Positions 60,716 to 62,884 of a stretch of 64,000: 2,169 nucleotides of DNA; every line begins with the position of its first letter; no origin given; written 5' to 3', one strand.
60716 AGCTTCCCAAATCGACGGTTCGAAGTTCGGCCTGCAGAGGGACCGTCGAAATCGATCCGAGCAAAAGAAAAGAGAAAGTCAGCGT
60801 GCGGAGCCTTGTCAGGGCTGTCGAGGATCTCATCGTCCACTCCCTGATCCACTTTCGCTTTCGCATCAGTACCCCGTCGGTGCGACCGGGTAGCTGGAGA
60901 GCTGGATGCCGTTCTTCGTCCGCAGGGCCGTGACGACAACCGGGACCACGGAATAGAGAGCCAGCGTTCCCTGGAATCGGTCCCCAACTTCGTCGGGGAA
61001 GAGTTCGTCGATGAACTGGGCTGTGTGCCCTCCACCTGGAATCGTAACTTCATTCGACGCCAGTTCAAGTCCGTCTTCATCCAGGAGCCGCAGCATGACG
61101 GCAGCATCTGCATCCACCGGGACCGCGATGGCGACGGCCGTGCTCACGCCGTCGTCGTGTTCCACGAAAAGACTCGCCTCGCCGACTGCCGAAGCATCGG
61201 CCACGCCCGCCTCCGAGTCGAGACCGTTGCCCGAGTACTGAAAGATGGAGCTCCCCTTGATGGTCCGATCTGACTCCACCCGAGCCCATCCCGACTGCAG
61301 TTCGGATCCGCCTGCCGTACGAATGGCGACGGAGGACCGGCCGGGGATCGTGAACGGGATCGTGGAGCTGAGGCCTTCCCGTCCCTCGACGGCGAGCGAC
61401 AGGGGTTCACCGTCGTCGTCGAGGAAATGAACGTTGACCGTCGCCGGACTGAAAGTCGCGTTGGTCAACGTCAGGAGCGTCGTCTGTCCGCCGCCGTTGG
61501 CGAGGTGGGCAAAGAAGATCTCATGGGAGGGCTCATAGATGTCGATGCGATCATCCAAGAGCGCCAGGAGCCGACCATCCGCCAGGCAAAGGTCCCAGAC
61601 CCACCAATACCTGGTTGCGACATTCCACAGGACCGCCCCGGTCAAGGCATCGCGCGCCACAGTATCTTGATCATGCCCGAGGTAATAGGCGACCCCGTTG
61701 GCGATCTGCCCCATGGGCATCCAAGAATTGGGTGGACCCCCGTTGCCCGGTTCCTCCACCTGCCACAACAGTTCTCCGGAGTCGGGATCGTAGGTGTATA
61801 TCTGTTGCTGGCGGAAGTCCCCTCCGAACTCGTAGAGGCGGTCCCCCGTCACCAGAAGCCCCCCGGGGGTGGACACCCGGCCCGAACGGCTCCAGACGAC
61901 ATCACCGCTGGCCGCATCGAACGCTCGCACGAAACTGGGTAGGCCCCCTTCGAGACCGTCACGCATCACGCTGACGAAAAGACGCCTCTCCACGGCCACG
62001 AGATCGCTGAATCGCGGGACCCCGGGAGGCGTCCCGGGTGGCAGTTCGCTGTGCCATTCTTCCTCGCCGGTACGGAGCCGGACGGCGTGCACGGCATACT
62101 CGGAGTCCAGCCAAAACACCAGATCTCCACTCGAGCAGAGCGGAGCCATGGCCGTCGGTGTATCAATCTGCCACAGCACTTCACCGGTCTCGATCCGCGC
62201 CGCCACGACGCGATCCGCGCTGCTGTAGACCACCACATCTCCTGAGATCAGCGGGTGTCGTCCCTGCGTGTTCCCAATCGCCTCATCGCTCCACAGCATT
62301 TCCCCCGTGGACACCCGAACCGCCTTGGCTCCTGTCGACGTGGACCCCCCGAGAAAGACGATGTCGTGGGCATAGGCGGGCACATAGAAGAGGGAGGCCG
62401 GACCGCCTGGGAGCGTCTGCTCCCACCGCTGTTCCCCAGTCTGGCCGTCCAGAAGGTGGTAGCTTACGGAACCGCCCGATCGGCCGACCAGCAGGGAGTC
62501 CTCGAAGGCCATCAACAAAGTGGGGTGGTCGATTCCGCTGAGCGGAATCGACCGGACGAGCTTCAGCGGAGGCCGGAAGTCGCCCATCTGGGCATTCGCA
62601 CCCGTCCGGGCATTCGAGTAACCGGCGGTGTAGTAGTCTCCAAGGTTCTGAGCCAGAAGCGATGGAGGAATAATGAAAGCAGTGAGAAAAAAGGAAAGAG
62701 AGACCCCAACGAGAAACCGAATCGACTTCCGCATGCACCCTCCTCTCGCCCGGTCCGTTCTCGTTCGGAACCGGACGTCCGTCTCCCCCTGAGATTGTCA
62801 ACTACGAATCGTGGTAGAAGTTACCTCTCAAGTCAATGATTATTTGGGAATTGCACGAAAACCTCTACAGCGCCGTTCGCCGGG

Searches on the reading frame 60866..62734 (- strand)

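Call 52: search_protein_families(library=pfam, proteins=[window:60866-62734:-], max_evalue=0.00001)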
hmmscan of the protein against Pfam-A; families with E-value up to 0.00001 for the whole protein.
window:60866-62734:- (622 aa): 4 families
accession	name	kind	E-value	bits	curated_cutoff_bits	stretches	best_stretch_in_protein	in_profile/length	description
PF13360.13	PQQ_2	-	2.2e-27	96.7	27.6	2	94-301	7-211/233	Outer membrane protein assembly factor BamB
PF18986.5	DUF5719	-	3.9e-07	29.9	26.2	1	401-584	48-228/319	Family of unknown function (DUF5719)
PF01011.28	PQQ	-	3e-06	26.7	26.7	0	191-234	535-579/595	Glucose/ethanol/alcohol dehydrogenase, beta-propeller domain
PF13570.13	Beta-prop_ACSF4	-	6.4e-06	26.2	133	0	95-253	34-189/329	Beta-alanine-activating enzyme, beta-propeller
